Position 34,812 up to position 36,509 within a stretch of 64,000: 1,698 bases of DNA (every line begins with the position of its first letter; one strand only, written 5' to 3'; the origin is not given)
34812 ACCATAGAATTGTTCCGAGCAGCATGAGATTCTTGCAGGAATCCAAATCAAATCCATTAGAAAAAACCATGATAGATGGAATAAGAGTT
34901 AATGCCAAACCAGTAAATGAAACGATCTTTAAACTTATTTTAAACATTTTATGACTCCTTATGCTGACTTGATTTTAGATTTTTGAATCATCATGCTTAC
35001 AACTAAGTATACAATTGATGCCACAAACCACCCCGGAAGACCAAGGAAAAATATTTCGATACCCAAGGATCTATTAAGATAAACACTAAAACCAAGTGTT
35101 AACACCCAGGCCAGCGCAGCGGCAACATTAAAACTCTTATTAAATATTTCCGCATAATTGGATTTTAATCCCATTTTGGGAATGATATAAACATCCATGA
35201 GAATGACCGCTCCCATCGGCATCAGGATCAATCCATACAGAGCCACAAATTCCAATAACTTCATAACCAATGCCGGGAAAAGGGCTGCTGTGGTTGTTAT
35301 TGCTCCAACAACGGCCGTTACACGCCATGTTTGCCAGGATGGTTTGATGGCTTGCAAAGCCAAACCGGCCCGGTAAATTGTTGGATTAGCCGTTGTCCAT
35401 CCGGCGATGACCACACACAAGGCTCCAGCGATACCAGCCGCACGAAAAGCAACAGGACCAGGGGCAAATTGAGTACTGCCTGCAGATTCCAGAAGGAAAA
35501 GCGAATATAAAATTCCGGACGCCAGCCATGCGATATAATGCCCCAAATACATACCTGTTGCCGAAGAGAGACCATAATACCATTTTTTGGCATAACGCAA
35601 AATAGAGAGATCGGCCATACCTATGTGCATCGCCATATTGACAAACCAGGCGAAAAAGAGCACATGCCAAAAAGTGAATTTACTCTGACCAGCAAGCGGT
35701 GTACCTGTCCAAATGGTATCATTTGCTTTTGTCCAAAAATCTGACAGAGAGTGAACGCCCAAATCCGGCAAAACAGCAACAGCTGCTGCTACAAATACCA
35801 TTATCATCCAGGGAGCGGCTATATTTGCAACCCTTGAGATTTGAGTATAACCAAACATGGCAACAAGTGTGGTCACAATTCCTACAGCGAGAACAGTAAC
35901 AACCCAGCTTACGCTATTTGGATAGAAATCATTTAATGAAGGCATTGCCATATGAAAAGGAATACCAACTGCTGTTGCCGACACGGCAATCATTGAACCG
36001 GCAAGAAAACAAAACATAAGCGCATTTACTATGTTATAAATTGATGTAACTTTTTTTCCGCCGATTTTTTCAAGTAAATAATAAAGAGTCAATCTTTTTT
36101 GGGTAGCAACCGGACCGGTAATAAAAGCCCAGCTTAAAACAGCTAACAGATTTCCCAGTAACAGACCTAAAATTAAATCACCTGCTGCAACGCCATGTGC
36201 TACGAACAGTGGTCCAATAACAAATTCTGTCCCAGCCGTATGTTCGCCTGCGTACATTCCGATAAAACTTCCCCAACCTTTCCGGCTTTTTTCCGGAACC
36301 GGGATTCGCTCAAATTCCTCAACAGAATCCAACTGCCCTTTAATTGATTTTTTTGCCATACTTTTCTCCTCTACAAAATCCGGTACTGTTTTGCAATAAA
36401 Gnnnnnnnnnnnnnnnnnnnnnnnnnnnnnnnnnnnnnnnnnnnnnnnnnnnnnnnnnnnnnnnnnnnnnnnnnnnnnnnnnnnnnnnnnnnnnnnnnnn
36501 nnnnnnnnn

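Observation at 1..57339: About 57-kb strictly co-directional pectin/RG-I utilisation gene array using T9SS-secreted CAZymes and SusD-less TonB receptors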

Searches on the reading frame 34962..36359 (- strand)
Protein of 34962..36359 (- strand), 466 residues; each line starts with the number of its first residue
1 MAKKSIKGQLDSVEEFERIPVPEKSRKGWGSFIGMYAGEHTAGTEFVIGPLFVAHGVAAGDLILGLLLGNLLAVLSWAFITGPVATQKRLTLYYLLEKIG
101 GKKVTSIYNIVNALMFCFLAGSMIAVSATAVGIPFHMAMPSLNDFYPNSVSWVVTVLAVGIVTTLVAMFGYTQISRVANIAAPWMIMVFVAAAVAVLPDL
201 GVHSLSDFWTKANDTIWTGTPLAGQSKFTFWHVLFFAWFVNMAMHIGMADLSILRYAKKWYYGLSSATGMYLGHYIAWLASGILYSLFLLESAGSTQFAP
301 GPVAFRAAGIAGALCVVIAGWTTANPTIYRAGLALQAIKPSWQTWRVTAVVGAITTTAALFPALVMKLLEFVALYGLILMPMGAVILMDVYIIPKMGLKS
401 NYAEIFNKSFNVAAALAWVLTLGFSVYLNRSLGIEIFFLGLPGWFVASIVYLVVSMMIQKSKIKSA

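Call 5: search_protein_families(library=pfam, proteins=[window:34962-36359:-], max_evalue=0.001)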
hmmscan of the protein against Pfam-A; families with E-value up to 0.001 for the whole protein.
window:34962-36359:- (466 aa): 0 families

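Call 8: search_protein_families(library=ncbifam, proteins=[window:34962-36359:-], max_evalue=0.001)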
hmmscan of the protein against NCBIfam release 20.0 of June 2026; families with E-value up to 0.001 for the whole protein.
window:34962-36359:- (466 aa): 0 families

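Call 58: search_solved_structures(query=window:34962-36359:-, max_evalue=0.1)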
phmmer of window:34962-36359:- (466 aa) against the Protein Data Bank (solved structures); distinct sequences matched with E-value up to 0.1: 0.
